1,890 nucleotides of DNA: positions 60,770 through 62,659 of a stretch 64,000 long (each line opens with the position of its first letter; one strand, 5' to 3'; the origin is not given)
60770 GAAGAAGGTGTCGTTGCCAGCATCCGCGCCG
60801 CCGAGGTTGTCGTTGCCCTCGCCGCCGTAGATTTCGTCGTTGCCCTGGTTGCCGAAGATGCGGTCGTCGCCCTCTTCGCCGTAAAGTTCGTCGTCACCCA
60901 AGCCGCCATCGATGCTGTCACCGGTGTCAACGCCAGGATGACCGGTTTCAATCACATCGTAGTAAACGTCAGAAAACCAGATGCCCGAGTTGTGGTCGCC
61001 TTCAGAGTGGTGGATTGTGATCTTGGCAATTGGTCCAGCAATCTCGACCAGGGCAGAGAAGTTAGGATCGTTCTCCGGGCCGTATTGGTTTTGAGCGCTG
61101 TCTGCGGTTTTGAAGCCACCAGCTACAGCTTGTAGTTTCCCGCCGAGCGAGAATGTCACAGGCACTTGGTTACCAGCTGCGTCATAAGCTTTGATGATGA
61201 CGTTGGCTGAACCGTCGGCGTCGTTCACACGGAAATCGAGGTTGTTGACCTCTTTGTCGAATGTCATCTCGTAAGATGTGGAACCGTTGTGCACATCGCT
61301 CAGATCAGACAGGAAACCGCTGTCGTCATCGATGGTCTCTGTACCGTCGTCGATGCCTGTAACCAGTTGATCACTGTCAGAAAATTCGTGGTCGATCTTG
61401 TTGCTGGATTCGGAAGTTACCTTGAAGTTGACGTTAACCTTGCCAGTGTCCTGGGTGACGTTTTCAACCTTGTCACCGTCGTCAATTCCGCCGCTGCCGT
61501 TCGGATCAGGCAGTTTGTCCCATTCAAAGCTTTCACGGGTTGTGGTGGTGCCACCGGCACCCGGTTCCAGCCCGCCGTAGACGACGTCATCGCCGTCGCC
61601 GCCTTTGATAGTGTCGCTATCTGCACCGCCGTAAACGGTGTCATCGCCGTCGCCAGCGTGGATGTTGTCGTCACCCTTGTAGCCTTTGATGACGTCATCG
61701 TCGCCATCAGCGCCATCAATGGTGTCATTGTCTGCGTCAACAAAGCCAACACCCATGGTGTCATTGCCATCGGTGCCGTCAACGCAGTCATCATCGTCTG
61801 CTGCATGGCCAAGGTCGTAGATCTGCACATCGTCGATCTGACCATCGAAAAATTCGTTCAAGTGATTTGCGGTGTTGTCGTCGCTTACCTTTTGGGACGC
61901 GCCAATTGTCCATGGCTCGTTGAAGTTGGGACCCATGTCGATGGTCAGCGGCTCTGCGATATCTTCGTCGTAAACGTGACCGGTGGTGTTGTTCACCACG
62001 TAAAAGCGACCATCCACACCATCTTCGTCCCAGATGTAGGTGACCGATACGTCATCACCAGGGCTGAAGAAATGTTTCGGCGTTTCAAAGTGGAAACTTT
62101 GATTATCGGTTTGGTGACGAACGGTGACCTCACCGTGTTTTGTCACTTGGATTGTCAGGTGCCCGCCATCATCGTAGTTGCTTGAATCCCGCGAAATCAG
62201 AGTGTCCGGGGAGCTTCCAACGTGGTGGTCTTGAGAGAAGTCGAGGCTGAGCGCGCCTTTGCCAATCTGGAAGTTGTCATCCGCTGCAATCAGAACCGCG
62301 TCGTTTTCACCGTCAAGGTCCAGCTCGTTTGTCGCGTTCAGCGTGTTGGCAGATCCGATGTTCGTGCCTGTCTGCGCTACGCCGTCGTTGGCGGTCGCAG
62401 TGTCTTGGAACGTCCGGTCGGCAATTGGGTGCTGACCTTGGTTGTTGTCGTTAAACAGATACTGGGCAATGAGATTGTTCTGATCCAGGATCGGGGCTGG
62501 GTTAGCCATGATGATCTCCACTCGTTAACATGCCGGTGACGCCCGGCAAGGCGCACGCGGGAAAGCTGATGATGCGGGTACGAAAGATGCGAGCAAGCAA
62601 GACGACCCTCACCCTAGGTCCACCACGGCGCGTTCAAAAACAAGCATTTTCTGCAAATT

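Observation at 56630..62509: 1,959-aa LamG-RTX protein that ends in a Hint (bacterial intein-like) autoprocessing module, with no secretion genes nearby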

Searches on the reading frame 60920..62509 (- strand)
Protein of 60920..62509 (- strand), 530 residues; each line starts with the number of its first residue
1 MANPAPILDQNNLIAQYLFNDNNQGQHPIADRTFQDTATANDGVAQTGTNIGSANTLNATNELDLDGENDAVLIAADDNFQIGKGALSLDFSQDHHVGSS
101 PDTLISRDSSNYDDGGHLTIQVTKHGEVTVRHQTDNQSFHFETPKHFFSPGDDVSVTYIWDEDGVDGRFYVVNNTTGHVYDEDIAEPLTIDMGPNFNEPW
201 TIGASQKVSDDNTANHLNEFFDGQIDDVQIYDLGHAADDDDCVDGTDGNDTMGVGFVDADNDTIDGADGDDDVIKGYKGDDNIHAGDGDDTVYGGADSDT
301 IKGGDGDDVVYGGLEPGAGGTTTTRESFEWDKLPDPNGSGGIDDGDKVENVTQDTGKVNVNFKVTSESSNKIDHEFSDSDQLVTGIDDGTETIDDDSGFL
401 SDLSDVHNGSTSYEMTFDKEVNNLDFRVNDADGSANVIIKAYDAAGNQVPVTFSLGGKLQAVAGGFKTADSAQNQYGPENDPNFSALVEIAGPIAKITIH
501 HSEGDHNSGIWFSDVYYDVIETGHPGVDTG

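Call 23: find_homologous_proteins(query=window:60920-62509:-, max_evalue=0.001)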
Query window:60920-62509:- (530 aa): 335 proteins with E <= 0.001 among 8000 candidates; the best 120 are listed.
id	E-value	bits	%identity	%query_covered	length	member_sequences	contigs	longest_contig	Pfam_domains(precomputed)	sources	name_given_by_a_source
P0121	2.3e-106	375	46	92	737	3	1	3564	PF00353.26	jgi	-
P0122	7.9e-96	340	56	59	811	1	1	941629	PF00353.26,PF13403.12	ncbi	ncbi:MAG: Hint domain-containing protein [Pseudomonadota bacterium]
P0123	8.0e-84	301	54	53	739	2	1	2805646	PF00353.26,PF13403.12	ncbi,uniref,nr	ncbi:type I secretion protein [Pelagovum pacificum]|uniref:Type I secretion protein n=2 Tax=Pelagovu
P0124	5.2e-80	288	39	50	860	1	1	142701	PF17963.8,PF17892.8,PF17803.8,PF19076.7,PF00353.26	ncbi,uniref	ncbi:Ig-like domain-containing protein, partial [Pseudooceanicola sp.]|uniref:Ig-like domain-contain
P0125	1.5e-78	283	51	54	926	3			PF00353.26,PF13403.12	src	-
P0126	2.4e-78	283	39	54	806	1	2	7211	PF17963.8,PF17892.8,PF17803.8,PF00353.26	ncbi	ncbi:MAG: Ig-like domain-containing protein, partial [Pseudooceanicola sp.]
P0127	3.8e-74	269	49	56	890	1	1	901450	PF00353.26,PF13403.12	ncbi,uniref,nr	ncbi:Hint domain-containing protein [Histidinibacterium aquaticum]|uniref:Type I secretion protein n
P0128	3.0e-73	266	51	54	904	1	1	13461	PF00353.26,PF13403.12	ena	-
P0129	4.0e-69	252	36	94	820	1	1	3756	PF00353.26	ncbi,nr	ncbi:MAG: calcium-binding protein, partial [Pseudomonadota bacterium]|nr:calcium-binding protein [Ps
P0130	7.2e-62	228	47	52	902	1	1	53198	PF00353.26,PF13403.12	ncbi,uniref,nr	ncbi:type I secretion protein [Roseovarius sp. TE539]|uniref:Hint domain-containing protein n=1 Tax=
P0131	1.1e-61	228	39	90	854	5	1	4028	PF00353.26,PF13403.12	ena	-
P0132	2.7e-60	223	36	93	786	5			PF00353.26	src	-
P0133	1.2e-58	218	42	55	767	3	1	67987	PF00353.26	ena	-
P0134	8.0e-57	212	44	53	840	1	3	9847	PF00353.26,PF13403.12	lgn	-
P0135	7.3e-56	208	46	50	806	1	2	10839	PF00353.26,PF13403.12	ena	-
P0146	6.5e-44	169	37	54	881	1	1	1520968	PF00353.26,PF13403.12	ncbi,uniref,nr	ncbi:Hint domain-containing protein [Pseudotabrizicola formosa]|uniref:Hint domain-containing protei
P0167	5.8e-26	110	34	46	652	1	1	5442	PF13385.14,PF02210.32,PF00353.26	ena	-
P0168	6.7e-26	109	34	46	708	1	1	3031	PF13385.14,PF02210.32,PF04862.19,PF00353.26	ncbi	-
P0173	6.4e-23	100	34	48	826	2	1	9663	PF13385.14,PF00353.26,PF13403.12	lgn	-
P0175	1.6e-21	95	53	14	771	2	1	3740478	PF00353.26,PF13403.12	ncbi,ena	-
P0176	2.8e-21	94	34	52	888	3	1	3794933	PF00353.26,PF13403.12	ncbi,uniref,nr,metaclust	ncbi:Hint domain-containing protein [Roseobacter sp. GAI101]|uniref:Hint domain-containing protein n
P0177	3.3e-21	94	41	32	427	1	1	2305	PF13385.14,PF13403.12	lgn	-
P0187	7.8e-19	86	40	38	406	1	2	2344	PF13385.14,PF13403.12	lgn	-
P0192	3.9e-18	84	38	37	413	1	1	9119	PF13385.14,PF13403.12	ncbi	-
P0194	9.1e-18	83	39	34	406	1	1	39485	PF13385.14,PF13403.12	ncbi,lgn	ncbi:MAG: Hint domain-containing protein [Pseudomonadota bacterium]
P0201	1.0e-16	79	30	53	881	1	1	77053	PF13385.14,PF00353.26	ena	-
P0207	5.6e-16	77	37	41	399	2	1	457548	PF13385.14,PF13403.12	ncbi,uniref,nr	ncbi:Hint domain-containing protein [uncultured Tateyamaria sp.]|uniref:Hint domain-containing prote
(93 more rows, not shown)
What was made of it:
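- Checked: Several homologues carry PF13385 (call 23).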

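Call 24: find_encoding_contigs(protein=P0122, flank=10000, max_places=2)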
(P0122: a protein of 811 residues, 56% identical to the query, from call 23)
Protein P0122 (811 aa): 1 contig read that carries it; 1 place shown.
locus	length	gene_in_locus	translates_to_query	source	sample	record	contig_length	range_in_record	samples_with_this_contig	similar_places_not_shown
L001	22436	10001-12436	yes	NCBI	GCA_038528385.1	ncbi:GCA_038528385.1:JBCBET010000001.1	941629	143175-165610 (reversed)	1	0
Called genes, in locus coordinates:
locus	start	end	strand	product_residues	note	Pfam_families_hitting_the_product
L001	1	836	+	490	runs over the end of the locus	PF02074:Peptidase_M32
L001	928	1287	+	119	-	-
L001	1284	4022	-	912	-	PF00521:DNA_topoisoIV, PF03989:DNA_gyraseA_C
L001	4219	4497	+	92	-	PF06233:Usg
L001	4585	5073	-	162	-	PF02600:DsbB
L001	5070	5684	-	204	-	PF06055:ExoD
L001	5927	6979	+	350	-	PF03480:DctP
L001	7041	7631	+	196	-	PF04290:DctQ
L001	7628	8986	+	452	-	PF06808:DctM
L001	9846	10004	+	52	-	-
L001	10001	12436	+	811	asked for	PF00353:HemolysinCabind, PF13403:Hint_2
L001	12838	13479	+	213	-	PF13403:Hint_2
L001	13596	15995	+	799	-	PF01266:DAO, PF16350:FAO_M, PF01571:GCV_T, PF08669:GCV_T_C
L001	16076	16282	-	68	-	-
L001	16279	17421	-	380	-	PF00355:Rieske, PF00848:Ring_hydroxyl_A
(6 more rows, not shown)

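Call 25: find_encoding_contigs(protein=P0123, flank=10000, max_places=2)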
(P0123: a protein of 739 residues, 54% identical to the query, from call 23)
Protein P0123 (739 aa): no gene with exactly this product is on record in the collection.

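Call 46: find_encoding_contigs(protein=P0127, flank=10000, max_places=1)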
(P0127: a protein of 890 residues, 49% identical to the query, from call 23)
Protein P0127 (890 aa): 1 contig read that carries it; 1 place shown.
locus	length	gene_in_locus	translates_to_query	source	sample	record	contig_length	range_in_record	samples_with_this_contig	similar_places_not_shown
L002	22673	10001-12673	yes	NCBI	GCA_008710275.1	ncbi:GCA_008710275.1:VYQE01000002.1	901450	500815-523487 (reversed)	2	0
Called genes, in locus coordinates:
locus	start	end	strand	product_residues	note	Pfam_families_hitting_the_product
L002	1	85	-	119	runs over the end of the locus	-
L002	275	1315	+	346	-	PF00512:HisKA, PF02518:HATPase_c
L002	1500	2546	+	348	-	PF12849:PBP_like_2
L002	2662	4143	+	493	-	PF12501:DUF3708, PF00528:BPD_transp_1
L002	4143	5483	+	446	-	PF11812:DUF3333, PF00528:BPD_transp_1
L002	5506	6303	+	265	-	PF02463:SMC_N (weak), PF00005:ABC_tran, PF13175:AAA_15 (weak), PF13304:AAA_21 (faint)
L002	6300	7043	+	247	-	PF01895:PhoU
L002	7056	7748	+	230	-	PF00072:Response_reg, PF00486:Trans_reg_C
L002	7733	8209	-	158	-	PF02600:DsbB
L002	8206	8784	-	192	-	PF09335:VTT_dom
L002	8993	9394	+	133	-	PF04828:GFA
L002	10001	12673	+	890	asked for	PF00353:HemolysinCabind, PF13403:Hint_2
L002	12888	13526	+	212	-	PF13403:Hint_2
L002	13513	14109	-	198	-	PF12804:NTP_transf_3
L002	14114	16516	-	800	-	PF01266:DAO, PF13738:Pyr_redox_3 (faint), PF16350:FAO_M, PF01571:GCV_T, PF08669:GCV_T_C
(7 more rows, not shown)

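Call 47: find_encoding_contigs(protein=P0146, flank=10000, max_places=1)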
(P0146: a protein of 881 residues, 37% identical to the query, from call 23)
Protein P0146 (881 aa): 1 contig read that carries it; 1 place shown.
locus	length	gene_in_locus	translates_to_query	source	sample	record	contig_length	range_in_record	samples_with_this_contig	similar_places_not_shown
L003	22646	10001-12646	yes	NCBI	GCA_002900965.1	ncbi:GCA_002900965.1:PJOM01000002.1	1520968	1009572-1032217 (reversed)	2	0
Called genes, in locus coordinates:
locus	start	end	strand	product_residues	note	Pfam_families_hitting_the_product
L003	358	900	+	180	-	PF01475:FUR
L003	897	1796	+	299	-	PF00892:EamA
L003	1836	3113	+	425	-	PF03952:Enolase_N, PF00113:Enolase_C, PF13378:MR_MLE_C (weak)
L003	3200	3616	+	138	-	PF06172:Cupin_5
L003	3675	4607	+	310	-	PF00892:EamA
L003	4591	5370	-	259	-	PF03372:Exo_endo_phos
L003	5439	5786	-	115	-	PF01521:Fe-S_biosyn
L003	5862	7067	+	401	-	PF01966:HD, PF13286:HD_assoc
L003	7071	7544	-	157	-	PF02600:DsbB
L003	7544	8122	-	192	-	PF09335:VTT_dom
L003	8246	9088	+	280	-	PF04228:Zn_peptidase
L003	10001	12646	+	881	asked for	PF00353:HemolysinCabind, PF13403:Hint_2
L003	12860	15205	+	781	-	PF00353:HemolysinCabind, PF13403:Hint_2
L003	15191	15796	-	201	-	PF01128:IspD (weak), PF12804:NTP_transf_3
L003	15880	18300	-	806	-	PF00070:Pyr_redox (faint), PF01266:DAO, PF16350:FAO_M, PF01571:GCV_T, PF08669:GCV_T_C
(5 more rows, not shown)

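Call 49: predict_structure(alignment_id=A2)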
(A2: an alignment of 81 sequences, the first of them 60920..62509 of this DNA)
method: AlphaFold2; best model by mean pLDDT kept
length: 530 residues; sequences in the alignment: 81
mean_pLDDT: 90.6   pTM: 0.59
mean pLDDT of the five models: 90.6, 89.7, 89.6, 89.4, 88.0
residues with pLDDT >= 90: 402; 70-90: 82; 50-70: 33; < 50: 13
segments of 3 or more residues with pLDDT < 50: 1-3, 23-27, 237-239
pLDDT, mean of each block of 10 residues (from residue 1): 66 88 54 77 79 78 93 95 96 94 95 91 98 96 98 97 94 96 96 95 96 96 96 68 91 93 84 91 95 91 94 67 91 94 97 96 97 98 95 96 96 98 98 96 97 96 87 84 98 97 93 97 62
secondary structure, 60 per line:
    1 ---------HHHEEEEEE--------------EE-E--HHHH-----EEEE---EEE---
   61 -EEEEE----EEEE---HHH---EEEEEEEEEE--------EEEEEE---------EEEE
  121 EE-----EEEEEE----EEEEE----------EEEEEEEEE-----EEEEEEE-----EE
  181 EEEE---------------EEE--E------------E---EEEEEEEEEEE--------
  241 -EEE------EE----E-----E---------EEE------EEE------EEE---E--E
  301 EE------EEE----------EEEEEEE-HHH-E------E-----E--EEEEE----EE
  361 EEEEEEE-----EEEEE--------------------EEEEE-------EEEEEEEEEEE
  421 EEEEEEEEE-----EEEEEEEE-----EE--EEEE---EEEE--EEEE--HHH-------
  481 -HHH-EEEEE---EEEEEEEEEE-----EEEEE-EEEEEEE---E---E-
elements in order: E13-18 H39-42 E48-51 E55-57 E62-66 E71-74 E84-93 E102-107 E117-122 E128-133 E138-142 E153-161 E167-173 E179-184 E200-202 E222-232 E242-244 E273-275 E282-284 E291-293 E300-302 E309-311 E322-328 E350-354 E359-367 E373-377 E398-402 E410-429 E435-442 E452-455 E459-462 E465-468 E486-490 E494-503 E509-513 E515-521
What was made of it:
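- Checked: Feature 2, insert: aa ~318-528 is a confidently modelled beta-sandwich (call 49).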

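Call 53: fold_search(model_id=the predicted structure, library=pdb)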
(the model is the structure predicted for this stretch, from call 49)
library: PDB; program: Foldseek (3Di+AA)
matches with E <= 10: 1235; with E <= 0.001: 174
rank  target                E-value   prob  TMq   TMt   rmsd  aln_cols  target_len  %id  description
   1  9vyh_p                1.6e-07  1.00  0.30  0.54   5.6       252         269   13  Cyanopodophage Pan3 tailspike (released 2025-11-26)
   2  3rsj_A                4.6e-07  1.00  0.29  0.38  24.1       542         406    9  Structure of HCRF in complex with Ganglioside GD1a (released 2011-08-17)
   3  4iqp                  2.6e-06  1.00  0.29  0.36  19.3       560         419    8  Crystal Structure of HCRA-W1266A (released 2013-05-29)
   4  3rsj_B                3.1e-06  1.00  0.29  0.37  19.3       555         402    8  Structure of HCRF in complex with Ganglioside GD1a (released 2011-08-17)
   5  4yz3_A                4.1e-06  1.00  0.23  0.19  17.6       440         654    9  Crystal Structure of Streptococcus pneumoniae NanC, in complex with Oseltamivir. (released 2016-04-20)
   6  5lr0_A                4.8e-06  1.00  0.28  0.36  20.6       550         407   10  Binding domain of Botulinum Neurotoxin DC in complex with SialylT (released 2017-08-30)
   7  6er4_A                1.0e-05  1.00  0.22  0.54   4.0       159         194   13  Ruminococcus gnavus IT-sialidase CBM40 bound to alpha2,6 sialyllactose (released 2018-05-02)
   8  4yw1_A                1.0e-05  1.00  0.24  0.19   4.9       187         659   14  Crystal Structure of Streptococcus pneumoniae NanC, complex with Neu5Ac and Neu5Ac2en following soaking with 3'SL (released 2015-09-23)
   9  5w6h_A                1.3e-05  1.00  0.16  0.13  16.2       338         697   12  Crystal structure of Bacteriophage CBA120 tailspike protein 4 enzymatically active domain (TSP4dN, orf213) (released 2018-10-24)
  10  6er3_B                1.4e-05  1.00  0.23  0.58   3.6       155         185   14  Ruminococcus gnavus IT-sialidase CBM40 bound to alpha2,3 sialyllactose (released 2018-05-02)
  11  4yz2_A                1.4e-05  1.00  0.23  0.19   4.6       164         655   15  Crystal Structure of Streptococcus pneumoniae NanC, in complex with 2-deoxy-2,3-didehydro-N-acetylneuraminic acid. (released 2015-09-23)
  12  3flp_A                1.6e-05  1.00  0.20  0.42   5.0       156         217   17  Crystal structure of native heptameric SAP-like pentraxin from Limulus polyphemus (released 2009-01-20)
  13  5moy_A                1.6e-05  1.00  0.29  0.37  17.8       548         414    7  Crystal structure of the BoNT/A2 receptor-binding domain in complex with the luminal domain of its neuronal receptor S (released 2017-03-15)
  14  3v0a_A                1.6e-05  1.00  0.30  0.13  19.6       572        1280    9  2.7 angstrom crystal structure of BoNT/Ai in complex with NTNHA (released 2012-03-14)
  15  9oz8_B                2.1e-05  1.00  0.22  0.15   5.6       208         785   12  Cryo-EM structure of chicken NEL dimer bound with one human NICOL. (released 2026-02-25)
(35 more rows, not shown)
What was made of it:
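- On LamG / ConA-like lectin domain: The structure is clear: pLDDT 90.6, with CBM40, pentraxin and LNS hits at E 1e-5 to 1e-7 (calls 49, 53)
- Checked: An AlphaFold2 model of aa 1-530 (pLDDT 90.6, call 49) matches ConA-like/LamG jelly rolls: CBM40, pentraxin, botulinum toxin Hc and neurexin LNS (call 53).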

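Call 82: find_encoding_contigs(protein=P0176, flank=10000, max_places=1)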
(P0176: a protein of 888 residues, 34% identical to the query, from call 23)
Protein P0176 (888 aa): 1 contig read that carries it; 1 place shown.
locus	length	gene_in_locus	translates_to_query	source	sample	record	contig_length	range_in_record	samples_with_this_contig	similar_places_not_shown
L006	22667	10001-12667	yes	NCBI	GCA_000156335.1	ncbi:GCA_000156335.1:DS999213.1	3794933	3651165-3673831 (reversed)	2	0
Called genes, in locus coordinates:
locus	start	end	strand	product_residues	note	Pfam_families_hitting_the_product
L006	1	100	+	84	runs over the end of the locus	-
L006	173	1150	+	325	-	PF19300:BPD_transp_1_N, PF00528:BPD_transp_1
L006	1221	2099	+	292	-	PF12911:OppC_N, PF00528:BPD_transp_1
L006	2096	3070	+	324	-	PF00005:ABC_tran, PF08352:oligo_HPY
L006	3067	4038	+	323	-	PF00005:ABC_tran, PF08352:oligo_HPY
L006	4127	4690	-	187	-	PF08207:EFP_N, PF01132:EFP, PF09285:Elong-fact-P_C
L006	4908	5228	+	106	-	PF19796:DUF6280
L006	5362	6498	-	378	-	-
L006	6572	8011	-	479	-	PF02321:OEP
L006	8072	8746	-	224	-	PF01135:PCMT, PF00398:RrnaAD (weak)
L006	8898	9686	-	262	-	PF05175:MTS (weak), PF05050:Methyltransf_21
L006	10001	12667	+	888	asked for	PF00353:HemolysinCabind, PF13403:Hint_2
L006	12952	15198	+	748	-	PF05050:Methyltransf_21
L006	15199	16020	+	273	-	PF01755:Glyco_transf_25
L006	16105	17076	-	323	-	PF01370:Epimerase, PF04321:RmlD_sub_bind (weak), PF16363:GDP_Man_Dehyd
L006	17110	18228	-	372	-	PF01370:Epimerase, PF04321:RmlD_sub_bind (weak), PF16363:GDP_Man_Dehyd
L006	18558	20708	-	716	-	-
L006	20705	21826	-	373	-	PF13579:Glyco_trans_4_4, PF20706:GT4-conflict (weak), PF00534:Glycos_transf_1, PF13692:Glyco_trans_1_4, PF13524:Glyco_trans_1_2 (faint)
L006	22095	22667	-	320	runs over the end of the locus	PF13641:Glyco_tranf_2_3, PF00535:Glycos_transf_2, PF10111:Glyco_tranf_2_2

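Call 83: find_encoding_contigs(protein=P0175, flank=10000, max_places=1)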
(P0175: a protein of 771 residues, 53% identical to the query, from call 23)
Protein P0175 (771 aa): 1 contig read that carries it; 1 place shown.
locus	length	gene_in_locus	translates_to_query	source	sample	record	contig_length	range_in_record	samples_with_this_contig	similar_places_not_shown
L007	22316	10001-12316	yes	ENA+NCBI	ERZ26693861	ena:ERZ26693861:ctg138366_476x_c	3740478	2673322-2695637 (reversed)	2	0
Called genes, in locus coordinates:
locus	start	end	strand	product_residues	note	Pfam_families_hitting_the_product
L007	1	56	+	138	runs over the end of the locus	-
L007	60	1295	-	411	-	PF01266:DAO, PF05834:Lycopene_cycl (faint), PF07992:Pyr_redox_2 (faint)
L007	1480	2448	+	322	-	PF00126:HTH_1, PF03466:LysR_substrate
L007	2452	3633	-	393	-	PF00155:Aminotran_1_2, PF01041:DegT_DnrJ_EryC1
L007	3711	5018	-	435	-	PF07992:Pyr_redox_2 (faint), PF01266:DAO, PF01494:FAD_binding_3 (faint), PF13450:NAD_binding_8 (faint)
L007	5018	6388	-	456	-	PF00120:Gln-synt_C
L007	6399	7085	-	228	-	PF00117:GATase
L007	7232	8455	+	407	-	PF02771:Acyl-CoA_dh_N, PF02770:Acyl-CoA_dh_M, PF00441:Acyl-CoA_dh_1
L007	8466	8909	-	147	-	PF05099:TerB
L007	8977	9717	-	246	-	PF09339:HTH_IclR, PF12802:MarR_2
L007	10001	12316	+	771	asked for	PF00353:HemolysinCabind, PF13403:Hint_2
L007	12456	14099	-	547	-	PF06418:CTP_synth_N, PF00117:GATase, PF07722:Peptidase_C26 (weak)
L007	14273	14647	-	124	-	PF03840:SecG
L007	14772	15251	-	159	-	PF12802:MarR_2 (weak), PF13404:HTH_AsnC-type, PF13412:HTH_24, PF01047:MarR (faint), PF01037:AsnC_trans_reg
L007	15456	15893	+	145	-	PF00582:Usp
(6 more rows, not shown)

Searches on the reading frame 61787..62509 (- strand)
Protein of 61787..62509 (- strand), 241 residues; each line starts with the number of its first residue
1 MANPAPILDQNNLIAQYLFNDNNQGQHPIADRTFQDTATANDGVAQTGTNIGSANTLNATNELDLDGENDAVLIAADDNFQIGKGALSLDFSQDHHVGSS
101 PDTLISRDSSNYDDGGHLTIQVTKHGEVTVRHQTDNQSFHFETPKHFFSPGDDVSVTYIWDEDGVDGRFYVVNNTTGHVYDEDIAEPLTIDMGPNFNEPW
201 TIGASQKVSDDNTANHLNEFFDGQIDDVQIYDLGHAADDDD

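Call 7: search_protein_families(library=pfam, proteins=[window:61787-62509:-], max_evalue=10)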
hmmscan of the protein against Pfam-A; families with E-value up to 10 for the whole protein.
seq(241 aa): 2 families
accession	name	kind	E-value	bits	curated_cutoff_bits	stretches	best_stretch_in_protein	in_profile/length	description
PF13385.13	Laminin_G_3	-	0.0099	16.5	27.6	1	104-232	37-142/151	Concanavalin A-like lectin/glucanases superfamily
PF02210.31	Laminin_G_2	-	0.019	15.9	22.9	1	113-230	16-123/126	Laminin G domain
